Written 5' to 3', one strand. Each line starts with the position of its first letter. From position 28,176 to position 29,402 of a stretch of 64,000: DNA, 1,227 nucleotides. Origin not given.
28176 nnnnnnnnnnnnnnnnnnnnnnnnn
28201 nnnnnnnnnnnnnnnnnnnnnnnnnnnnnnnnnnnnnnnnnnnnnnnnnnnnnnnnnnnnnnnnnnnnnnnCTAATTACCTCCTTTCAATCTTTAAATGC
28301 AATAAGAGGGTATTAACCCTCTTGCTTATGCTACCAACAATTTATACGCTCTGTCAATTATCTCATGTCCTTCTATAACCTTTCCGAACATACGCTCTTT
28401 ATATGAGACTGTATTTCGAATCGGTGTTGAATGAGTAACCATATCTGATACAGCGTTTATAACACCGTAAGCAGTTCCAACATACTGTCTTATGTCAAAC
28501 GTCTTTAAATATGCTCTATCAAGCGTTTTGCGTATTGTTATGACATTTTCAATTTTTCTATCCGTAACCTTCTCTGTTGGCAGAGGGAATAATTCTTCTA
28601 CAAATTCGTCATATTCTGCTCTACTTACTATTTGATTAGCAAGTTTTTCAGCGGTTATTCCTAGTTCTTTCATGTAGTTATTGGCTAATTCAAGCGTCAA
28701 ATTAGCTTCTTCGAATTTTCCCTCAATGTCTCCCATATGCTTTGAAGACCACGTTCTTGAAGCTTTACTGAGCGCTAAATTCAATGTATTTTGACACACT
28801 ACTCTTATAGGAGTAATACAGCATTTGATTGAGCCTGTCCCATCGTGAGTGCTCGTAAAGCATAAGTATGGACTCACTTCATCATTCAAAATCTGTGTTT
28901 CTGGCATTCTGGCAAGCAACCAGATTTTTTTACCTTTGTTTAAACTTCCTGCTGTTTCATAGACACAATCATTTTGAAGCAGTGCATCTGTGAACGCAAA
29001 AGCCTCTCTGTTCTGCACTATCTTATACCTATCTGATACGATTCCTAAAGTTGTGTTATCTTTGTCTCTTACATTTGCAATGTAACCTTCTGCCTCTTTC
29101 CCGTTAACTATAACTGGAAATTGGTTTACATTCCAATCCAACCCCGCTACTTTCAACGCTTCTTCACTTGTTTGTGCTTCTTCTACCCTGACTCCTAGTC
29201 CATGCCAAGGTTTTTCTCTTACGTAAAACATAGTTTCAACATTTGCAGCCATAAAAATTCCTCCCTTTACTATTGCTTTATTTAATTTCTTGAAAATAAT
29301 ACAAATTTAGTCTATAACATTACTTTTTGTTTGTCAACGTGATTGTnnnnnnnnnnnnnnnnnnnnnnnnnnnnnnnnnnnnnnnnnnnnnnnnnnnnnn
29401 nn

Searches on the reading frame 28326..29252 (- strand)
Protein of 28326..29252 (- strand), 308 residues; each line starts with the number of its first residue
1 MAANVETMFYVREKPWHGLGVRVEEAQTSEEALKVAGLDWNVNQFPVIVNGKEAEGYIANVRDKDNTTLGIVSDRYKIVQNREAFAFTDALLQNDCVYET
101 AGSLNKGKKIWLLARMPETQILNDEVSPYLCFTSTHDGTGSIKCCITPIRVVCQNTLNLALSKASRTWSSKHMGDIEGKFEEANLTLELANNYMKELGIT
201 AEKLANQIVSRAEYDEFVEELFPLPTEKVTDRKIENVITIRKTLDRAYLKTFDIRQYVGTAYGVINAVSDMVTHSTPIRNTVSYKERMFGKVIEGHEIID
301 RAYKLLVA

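Call 4: search_protein_families(library=pfam, proteins=[window:28326-29252:-], max_evalue=0.01)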
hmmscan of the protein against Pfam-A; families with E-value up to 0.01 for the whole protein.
window:28326-29252:- (308 aa): 1 family
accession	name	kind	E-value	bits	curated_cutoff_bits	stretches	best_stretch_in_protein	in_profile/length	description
PF06067.16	DUF932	-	1e-51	176.3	23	1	69-282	2-216/227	Domain of unknown function (DUF932)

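Call 5: search_protein_families(library=phrogs, proteins=[window:28326-29252:-], max_evalue=0.01)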
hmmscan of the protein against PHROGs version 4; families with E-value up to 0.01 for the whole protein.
window:28326-29252:- (308 aa): 2 families
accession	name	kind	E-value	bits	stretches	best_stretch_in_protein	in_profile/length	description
phrog_1221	-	unknown function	5.4e-75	253.7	1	3-303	24-341/355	-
phrog_21518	-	unknown function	0.0035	17.8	1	64-178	43-162/285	-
